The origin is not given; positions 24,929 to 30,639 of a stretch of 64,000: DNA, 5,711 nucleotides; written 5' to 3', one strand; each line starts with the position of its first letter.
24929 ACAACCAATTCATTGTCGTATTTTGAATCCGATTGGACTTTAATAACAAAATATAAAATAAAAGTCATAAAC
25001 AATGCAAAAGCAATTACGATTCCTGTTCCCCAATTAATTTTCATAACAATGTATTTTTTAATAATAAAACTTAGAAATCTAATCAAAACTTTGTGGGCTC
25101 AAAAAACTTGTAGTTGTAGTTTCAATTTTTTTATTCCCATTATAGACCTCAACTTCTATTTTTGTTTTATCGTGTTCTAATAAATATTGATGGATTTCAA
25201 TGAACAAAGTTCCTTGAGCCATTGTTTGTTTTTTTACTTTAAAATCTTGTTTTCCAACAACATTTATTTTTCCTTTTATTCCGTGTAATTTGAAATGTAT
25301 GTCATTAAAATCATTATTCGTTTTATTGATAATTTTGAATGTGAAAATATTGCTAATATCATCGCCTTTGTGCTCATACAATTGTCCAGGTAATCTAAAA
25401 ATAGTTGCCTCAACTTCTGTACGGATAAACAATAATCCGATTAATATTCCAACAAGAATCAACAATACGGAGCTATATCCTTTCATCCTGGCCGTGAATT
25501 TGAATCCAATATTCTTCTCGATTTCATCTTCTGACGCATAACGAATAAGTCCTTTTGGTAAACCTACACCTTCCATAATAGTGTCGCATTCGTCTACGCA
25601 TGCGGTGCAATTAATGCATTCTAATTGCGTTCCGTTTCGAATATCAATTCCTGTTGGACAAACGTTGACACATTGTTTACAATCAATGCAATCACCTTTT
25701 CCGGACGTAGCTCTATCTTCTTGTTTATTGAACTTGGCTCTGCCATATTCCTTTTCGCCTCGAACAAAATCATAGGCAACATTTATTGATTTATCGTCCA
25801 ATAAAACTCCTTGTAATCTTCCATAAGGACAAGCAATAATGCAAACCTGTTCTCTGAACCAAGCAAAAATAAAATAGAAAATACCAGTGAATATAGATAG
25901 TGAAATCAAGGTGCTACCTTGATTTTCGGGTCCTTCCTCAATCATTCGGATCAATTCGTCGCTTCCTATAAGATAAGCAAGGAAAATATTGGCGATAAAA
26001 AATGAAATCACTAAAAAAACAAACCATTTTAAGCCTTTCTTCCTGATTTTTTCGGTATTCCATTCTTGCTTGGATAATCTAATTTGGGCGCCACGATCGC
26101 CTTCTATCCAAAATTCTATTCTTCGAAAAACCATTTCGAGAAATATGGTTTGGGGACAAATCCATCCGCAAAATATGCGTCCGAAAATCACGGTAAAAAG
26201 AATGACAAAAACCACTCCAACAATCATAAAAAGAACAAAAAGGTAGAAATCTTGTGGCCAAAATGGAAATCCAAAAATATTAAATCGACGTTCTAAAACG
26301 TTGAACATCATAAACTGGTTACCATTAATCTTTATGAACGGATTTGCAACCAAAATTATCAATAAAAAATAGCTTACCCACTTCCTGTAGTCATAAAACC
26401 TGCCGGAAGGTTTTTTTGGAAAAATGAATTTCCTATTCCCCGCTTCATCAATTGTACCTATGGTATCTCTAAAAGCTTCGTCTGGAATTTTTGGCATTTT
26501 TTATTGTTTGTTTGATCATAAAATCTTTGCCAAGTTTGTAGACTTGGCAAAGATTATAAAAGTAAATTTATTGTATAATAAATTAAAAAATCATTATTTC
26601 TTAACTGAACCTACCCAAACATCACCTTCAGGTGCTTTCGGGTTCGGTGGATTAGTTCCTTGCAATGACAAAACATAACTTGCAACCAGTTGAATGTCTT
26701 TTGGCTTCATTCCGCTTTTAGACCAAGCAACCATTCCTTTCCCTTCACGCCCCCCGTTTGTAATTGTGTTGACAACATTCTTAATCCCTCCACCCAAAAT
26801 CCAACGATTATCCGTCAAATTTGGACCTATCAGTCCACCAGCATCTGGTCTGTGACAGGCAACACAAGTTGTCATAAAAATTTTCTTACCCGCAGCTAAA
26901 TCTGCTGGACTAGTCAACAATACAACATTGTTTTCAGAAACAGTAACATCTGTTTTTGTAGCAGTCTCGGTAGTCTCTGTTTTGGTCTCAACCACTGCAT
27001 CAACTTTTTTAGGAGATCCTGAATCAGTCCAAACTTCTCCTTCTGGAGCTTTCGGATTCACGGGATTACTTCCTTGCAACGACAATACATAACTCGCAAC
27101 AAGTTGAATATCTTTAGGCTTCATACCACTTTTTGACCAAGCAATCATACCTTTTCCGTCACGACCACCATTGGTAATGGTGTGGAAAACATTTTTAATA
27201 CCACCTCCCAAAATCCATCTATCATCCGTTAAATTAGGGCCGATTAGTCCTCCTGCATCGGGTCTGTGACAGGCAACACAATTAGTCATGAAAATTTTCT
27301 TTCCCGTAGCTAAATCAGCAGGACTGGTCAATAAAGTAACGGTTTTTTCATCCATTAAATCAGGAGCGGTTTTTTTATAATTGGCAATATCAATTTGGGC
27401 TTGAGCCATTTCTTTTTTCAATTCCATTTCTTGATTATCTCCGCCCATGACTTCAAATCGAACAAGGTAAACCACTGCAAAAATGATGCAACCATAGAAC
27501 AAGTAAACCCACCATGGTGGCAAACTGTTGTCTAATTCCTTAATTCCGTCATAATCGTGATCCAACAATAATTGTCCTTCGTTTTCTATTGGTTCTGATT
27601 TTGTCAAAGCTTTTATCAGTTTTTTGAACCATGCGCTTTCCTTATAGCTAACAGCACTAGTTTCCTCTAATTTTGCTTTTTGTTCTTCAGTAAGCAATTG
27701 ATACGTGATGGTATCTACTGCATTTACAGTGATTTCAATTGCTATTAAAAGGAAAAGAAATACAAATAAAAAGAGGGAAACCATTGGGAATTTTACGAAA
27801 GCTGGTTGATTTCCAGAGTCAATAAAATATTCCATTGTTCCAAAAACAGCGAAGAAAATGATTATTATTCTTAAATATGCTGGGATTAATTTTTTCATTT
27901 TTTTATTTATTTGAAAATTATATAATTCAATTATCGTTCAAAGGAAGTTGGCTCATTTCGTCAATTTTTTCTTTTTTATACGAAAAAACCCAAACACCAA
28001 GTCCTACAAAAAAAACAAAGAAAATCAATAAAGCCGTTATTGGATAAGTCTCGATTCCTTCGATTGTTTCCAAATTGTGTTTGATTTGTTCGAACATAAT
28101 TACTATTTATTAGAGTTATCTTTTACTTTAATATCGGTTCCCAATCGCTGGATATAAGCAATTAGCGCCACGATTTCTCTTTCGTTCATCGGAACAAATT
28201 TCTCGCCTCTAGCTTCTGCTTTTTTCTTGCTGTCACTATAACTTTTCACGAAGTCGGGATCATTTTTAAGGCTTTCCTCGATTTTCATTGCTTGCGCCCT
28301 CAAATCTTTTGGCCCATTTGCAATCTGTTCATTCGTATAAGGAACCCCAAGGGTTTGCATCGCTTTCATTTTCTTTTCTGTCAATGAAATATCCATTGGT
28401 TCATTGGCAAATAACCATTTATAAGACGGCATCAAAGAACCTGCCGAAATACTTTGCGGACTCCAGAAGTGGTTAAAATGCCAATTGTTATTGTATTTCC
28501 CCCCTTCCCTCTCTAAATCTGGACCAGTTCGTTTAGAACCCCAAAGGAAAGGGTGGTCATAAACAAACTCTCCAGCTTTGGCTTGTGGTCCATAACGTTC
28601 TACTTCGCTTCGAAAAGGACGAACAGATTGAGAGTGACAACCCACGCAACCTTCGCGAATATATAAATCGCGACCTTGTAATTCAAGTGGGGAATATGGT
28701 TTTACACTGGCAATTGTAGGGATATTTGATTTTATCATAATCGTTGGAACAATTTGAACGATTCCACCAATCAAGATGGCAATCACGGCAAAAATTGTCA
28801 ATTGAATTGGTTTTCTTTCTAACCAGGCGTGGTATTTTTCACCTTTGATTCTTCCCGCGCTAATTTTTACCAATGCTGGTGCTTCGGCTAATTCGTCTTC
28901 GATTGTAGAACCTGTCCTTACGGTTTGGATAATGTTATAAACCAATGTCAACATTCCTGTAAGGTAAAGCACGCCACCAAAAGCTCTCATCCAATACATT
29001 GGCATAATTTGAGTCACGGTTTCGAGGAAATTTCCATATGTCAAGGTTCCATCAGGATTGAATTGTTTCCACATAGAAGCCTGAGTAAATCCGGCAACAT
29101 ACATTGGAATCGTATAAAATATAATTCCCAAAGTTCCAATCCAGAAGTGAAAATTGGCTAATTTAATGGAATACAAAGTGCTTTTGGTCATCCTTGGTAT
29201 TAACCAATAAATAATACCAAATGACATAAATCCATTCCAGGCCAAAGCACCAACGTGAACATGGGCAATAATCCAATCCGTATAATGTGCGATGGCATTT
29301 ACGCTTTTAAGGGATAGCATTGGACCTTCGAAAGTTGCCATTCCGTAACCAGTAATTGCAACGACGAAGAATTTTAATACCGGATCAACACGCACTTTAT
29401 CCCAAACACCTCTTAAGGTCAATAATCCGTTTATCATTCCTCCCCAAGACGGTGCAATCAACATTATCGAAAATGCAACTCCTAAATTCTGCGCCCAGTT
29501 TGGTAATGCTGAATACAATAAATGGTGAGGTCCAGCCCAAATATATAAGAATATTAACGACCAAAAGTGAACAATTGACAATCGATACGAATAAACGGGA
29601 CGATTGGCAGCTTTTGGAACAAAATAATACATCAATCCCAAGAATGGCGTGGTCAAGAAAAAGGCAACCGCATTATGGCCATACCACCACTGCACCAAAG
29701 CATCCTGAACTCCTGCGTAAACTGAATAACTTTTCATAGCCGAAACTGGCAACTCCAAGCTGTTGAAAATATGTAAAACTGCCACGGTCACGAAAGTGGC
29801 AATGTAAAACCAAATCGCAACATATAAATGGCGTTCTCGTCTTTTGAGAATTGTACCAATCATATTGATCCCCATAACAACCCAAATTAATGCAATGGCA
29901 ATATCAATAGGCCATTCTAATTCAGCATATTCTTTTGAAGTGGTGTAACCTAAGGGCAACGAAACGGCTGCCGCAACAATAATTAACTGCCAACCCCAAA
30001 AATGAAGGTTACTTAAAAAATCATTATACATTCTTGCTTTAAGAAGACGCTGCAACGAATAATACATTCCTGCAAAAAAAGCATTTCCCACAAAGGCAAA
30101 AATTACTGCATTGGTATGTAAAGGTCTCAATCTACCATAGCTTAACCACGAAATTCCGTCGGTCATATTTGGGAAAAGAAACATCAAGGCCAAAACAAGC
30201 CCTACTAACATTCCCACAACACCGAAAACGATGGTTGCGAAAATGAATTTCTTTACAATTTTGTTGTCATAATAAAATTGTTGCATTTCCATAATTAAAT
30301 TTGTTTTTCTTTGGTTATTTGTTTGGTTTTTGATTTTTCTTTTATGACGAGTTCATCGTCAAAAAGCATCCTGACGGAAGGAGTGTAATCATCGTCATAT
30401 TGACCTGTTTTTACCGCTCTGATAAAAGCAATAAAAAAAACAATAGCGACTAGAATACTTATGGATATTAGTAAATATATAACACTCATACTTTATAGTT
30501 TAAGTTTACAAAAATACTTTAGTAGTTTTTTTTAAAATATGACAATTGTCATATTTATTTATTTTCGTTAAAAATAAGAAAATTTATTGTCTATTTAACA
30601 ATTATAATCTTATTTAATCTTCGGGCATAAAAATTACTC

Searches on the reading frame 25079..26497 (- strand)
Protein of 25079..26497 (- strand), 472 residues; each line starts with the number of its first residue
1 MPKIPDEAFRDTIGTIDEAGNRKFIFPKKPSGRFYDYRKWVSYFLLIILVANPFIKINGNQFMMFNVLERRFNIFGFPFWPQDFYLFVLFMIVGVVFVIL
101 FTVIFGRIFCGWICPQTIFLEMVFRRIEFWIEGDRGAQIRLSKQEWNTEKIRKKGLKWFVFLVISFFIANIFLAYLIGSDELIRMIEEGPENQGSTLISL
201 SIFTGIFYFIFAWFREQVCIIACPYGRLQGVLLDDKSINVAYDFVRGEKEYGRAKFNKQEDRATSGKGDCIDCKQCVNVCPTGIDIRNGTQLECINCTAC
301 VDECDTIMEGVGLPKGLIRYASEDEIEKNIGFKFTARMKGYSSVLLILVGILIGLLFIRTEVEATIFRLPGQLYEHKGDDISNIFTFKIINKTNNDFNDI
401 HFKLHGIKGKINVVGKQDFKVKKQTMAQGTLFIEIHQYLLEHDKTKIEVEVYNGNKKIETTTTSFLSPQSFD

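Call 11: search_protein_families(library=ncbifam, proteins=[window:25079-26497:-])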
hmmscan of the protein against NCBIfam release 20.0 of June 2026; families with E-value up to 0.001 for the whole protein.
window:25079-26497:- (472 aa): 4 families
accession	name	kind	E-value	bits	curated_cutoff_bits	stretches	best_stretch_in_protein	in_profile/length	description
TIGR02745.1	ccoG_rdxA_fixG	equivalog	5e-124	414.6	316.7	1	34-461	1-425/435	cytochrome c oxidase accessory protein CcoG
NF038196.1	ferrodoxin_EFR1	subfamily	2.9e-05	24.2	75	1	258-305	174-225/242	EFR1 family ferrodoxin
NF058577.1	FdxA_fam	equivalog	0.00017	21.7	65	0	267-283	35-51/52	4Fe-4S ferredoxin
NF040864.1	HgcB_ferredoxin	equivalog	0.00018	21.3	99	1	268-321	14-77/93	mercury methylation ferredoxin HgcB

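Call 12: search_protein_families(library=pfam, proteins=[window:25079-26497:-])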
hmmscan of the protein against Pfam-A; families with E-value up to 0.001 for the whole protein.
window:25079-26497:- (472 aa): 13 families
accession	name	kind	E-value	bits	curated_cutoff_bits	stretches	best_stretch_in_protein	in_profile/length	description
PF13746.11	Fer4_18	-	1.4e-44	151.4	27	1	214-323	1-114/114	4Fe-4S dicluster domain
PF11614.14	FixG_C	-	9.3e-19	68.2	25.6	1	353-468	2-119/119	IG-like fold at C-terminal of FixG, putative oxidoreductase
PF12801.12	Fer4_5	-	1.4e-12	47.8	22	1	88-130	2-40/48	4Fe-4S binding domain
PF12838.12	Fer4_7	-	3.6e-09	37.4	27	1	218-284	7-52/52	4Fe-4S dicluster domain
PF13187.11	Fer4_9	-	2.1e-08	34.5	27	1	219-283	8-50/52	4Fe-4S dicluster domain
PF13237.11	Fer4_10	-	3.7e-08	33.6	25.5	2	218-281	14-53/53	4Fe-4S dicluster domain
PF13183.11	Fer4_8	-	2.7e-07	31.4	27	0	249-284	29-68/68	4Fe-4S dicluster domain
PF13534.11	Fer4_17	-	7.1e-07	30.1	22.2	0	218-285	7-61/61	4Fe-4S dicluster domain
PF13484.11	Fer4_16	-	3.9e-06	28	30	1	218-282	7-65/66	4Fe-4S double cluster binding domain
PF12800.12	Fer4_4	-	8.6e-06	26.1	24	0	269-283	3-17/17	4Fe-4S binding domain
PF14697.11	Fer4_21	-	9.8e-06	26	35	0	264-282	35-53/59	4Fe-4S dicluster domain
PF12837.12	Fer4_6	-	0.0005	20.3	25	0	270-283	9-22/24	4Fe-4S binding domain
PF00037.32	Fer4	-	0.00087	19.5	21.1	0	269-283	7-21/24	4Fe-4S binding domain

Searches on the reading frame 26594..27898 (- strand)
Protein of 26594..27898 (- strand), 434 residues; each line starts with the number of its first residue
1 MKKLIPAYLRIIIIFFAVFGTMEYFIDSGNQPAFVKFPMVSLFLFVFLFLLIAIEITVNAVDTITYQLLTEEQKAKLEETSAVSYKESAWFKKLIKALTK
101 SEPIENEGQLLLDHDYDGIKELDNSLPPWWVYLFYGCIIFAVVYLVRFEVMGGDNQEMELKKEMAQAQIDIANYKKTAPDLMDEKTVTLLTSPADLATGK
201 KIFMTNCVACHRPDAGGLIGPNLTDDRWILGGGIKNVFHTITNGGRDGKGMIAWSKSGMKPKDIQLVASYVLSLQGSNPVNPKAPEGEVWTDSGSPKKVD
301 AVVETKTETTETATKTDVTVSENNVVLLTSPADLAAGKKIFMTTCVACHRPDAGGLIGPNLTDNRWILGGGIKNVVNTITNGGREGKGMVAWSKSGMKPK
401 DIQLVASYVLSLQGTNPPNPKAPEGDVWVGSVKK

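Call 11: search_protein_families(library=ncbifam, proteins=[window:26594-27898:-])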
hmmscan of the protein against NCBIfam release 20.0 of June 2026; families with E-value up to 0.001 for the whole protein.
window:26594-27898:- (434 aa): 12 families
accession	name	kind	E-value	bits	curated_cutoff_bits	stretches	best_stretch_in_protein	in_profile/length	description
TIGR00782.1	ccoP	equivalog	2.3e-46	158.4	179.95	2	113-283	13-201/285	cytochrome-c oxidase, cbb3-type subunit III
NF045930.1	Cytc6PetJCyano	equivalog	2.3e-15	56.5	135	2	193-273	25-104/110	cytochrome c6 PetJ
NF011054.0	PRK14486.1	equivalog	1.1e-14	54.7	447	2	170-275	189-291/294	putative bifunctional cbb3-type cytochrome c oxidase subunit II/cytochrome c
TIGR03872.1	cytochrome_MoxG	equivalog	3.3e-14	53.1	147.8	2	192-244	40-94/133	cytochrome c(L), periplasmic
TIGR02603.1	CxxCH_TIGR02603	domain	6.3e-14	52.1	68.15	2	332-363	1-33/134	putative heme-binding domain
NF045774.1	cytochro_C551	exception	5.1e-10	39.3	118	0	194-225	37-68/110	cytochrome c551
NF045773.1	cytochro_C550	exception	3.2e-09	36.7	125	0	335-409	50-116/118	cytochrome c550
NF050122.1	bc1_QcrC_actin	exception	4.5e-09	36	200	1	156-217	94-157/253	cytochrome bc1 complex diheme cytochrome c subunit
TIGR03045.1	PS_II_C550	equivalog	2.4e-08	33.8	177.75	0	312-350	30-67/159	photosystem II cytochrome c-550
TIGR03046.1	PS_II_psbV2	equivalog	2.6e-07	30.4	148.35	0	183-212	44-73/157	photosystem II cytochrome PsbV2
TIGR04485.1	thiosulf_SoxX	equivalog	5.5e-07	30.2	61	0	205-271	3-75/78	sulfur oxidation c-type cytochrome SoxX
NF052248.1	SorU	equivalog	8.8e-07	29.1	100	0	337-409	1-72/72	SorU family sulfite dehydrogenase c-type cytochrome subunit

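Call 12: search_protein_families(library=pfam, proteins=[window:26594-27898:-])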
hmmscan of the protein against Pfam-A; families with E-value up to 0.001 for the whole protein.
window:26594-27898:- (434 aa): 4 families
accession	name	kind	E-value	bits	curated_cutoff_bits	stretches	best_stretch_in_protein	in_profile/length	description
PF13442.11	Cytochrome_CBB3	-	5.3e-24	84.8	27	2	194-271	1-68/68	Cytochrome C oxidase, cbb3-type, subunit III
PF14715.11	FixP_N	-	1.4e-20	73.1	24.9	1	111-152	4-45/48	N-terminal domain of cytochrome oxidase-cbb3, FixP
PF00034.26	Cytochrom_C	-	9.2e-19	69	21.3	2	197-274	2-89/90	Cytochrome c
PF14495.11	Cytochrom_C550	-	5.6e-09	36.2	27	0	181-212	11-42/136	Cytochrome c-550 domain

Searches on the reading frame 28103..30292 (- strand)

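Call 11: search_protein_families(library=ncbifam, proteins=[window:28103-30292:-])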
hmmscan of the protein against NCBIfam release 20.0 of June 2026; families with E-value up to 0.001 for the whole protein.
window:28103-30292:- (729 aa): 7 families
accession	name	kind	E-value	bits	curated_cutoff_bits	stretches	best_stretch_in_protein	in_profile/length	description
NF011053.0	PRK14485.1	subfamily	0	1331.1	1080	1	1-727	3-709/716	putative bifunctional cbb3-type cytochrome c oxidase subunit I/II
TIGR00780.1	ccoN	equivalog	2.7e-197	656.4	583.15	1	8-472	3-472/474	cytochrome-c oxidase, cbb3-type subunit I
NF011055.0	PRK14487.1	subfamily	2.6e-81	272.2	218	1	486-727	5-208/212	cbb3-type cytochrome c oxidase subunit II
TIGR00781.1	ccoO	equivalog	4.3e-71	239.3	200.65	1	489-724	2-227/232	cytochrome-c oxidase, cbb3-type subunit II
NF011054.0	PRK14486.1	equivalog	1.6e-65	221.5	447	1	491-659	5-169/294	putative bifunctional cbb3-type cytochrome c oxidase subunit II/cytochrome c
TIGR02891.1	CtaD_CoxA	equivalog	7.8e-13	47.9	670.75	1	11-468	9-479/504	cytochrome c oxidase subunit I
NF041075.1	quin_ox_SoxB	equivalog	1.5e-05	24.2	700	1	193-403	194-405/468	proton pump complex quinol oxidase subunit SoxB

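Call 12: search_protein_families(library=pfam, proteins=[window:28103-30292:-])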
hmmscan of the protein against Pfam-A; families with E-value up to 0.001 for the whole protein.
window:28103-30292:- (729 aa): 2 families
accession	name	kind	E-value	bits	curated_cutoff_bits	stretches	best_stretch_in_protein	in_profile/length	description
PF00115.25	COX1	-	3e-118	395.9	34.8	1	11-442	1-436/436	Cytochrome C and Quinol oxidase polypeptide I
PF02433.20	FixO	-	1.4e-95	319.4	29.6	1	488-721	1-219/219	Cytochrome C oxidase, mono-heme subunit/FixO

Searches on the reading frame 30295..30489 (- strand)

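Call 11: search_protein_families(library=ncbifam, proteins=[window:30295-30489:-])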
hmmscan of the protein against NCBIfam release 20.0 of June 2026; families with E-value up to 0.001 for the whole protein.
window:30295-30489:- (64 aa): 1 family
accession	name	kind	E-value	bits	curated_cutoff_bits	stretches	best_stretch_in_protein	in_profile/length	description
TIGR00847.1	ccoS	equivalog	4.6e-10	39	28.35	1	1-46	1-48/51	cbb3-type cytochrome oxidase assembly protein CcoS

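Call 12: search_protein_families(library=pfam, proteins=[window:30295-30489:-])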
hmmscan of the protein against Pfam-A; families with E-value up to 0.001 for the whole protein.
window:30295-30489:- (64 aa): 1 family
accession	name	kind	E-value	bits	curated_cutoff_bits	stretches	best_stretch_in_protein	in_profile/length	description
PF03597.20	FixS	-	1.5e-20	73.1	23.1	1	2-45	1-44/44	Cytochrome oxidase maturation protein cbb3-type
